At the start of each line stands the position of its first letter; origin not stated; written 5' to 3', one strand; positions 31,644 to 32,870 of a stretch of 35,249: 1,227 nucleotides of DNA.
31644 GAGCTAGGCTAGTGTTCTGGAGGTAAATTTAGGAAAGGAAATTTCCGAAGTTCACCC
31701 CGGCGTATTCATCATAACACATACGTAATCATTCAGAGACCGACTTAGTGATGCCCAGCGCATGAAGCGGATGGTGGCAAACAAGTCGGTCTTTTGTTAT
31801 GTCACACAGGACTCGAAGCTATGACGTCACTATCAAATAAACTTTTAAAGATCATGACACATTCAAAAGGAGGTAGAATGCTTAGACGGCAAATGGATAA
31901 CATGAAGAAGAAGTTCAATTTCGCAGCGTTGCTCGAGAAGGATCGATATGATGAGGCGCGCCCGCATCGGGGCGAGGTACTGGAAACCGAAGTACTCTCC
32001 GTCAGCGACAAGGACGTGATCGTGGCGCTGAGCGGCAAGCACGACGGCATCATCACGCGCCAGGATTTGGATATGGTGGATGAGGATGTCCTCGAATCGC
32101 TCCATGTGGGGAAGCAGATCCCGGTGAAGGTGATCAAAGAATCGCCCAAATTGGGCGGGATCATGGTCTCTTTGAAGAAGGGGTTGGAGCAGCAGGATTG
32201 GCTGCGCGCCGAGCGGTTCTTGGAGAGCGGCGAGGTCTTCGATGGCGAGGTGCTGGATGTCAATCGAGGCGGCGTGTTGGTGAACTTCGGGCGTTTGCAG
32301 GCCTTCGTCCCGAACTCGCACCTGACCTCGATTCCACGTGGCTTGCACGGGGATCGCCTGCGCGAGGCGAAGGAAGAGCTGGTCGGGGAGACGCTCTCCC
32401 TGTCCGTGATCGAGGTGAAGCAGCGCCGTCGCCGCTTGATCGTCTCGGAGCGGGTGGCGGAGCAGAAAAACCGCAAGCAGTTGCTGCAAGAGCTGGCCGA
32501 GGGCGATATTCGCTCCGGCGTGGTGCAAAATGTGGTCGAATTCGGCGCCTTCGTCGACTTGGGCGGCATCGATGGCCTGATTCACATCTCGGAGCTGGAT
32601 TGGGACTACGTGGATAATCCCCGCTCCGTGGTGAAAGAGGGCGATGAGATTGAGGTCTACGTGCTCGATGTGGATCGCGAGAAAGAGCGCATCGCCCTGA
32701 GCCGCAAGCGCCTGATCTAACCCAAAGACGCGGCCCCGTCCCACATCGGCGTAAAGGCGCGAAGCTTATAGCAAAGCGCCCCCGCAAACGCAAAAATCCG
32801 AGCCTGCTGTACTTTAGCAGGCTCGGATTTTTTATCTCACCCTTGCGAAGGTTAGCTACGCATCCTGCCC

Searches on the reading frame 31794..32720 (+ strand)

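Call 8: search_protein_families(library=ncbifam, proteins=[window:31794-32720:+], max_evalue=0.01)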
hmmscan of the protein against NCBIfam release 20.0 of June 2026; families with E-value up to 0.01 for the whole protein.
window:31794-32720:+ (308 aa): 34 families (the best 25 are shown)
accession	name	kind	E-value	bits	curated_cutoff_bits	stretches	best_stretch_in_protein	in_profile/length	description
NF000907.0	PRK00087.1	equivalog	3.4e-59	200.7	624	1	32-307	276-549/671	bifunctional 4-hydroxy-3-methylbut-2-enyl diphosphate reductase/30S ribosomal protein S1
NF005208.0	PRK06676.1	equivalog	2.4e-58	198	368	1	48-305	7-262/391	30S ribosomal protein S1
NF004952.0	PRK06299.1-2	equivalog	3.7e-53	180.7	524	1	31-307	21-289/580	30S ribosomal protein S1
NF004953.0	PRK06299.1-3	equivalog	4.1e-45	154.1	720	1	56-306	42-283/580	30S ribosomal protein S1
TIGR00717.1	rpsA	equivalog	3.3e-44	151.3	577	1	42-307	2-258/516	30S ribosomal protein S1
NF005911.0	PRK07899.1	equivalog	9.9e-44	149.8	691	1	59-305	35-277/486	30S ribosomal protein S1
NF004954.0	PRK06299.1-4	equivalog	1.4e-43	148.9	727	1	42-307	4-262/560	30S ribosomal protein S1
NF004955.0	PRK06299.1-5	equivalog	6.4e-39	133.6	878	1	38-307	7-269/566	30S ribosomal protein S1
NF005639.0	PRK07400.1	equivalog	6.7e-38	130.3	460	1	42-307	17-267/318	30S ribosomal protein S1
NF010379.0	PRK13806.1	equivalog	5.9e-37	127.4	648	1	34-306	8-277/491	30S ribosomal protein S1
NF004951.0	PRK06299.1-1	equivalog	2.2e-35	122.1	918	1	42-307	4-262/556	30S ribosomal protein S1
NF004956.0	PRK06299.1-6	equivalog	1.4e-33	116.3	711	2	197-307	333-443/554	30S ribosomal protein S1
NF005973.0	PRK08059.1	equivalog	1.1e-20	74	148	1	233-305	4-77/123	S1 domain-containing post-transcriptional regulator GSP13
NF008805.1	PRK11824.1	equivalog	5e-19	68.1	471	1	228-306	604-682/683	polyribonucleotide nucleotidyltransferase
NF040579.1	S1_dom_CvfD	subfamily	1.1e-18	67.5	117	1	236-306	3-74/113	CvfD/Ygs/GSP13 family RNA-binding post-transcriptional regulator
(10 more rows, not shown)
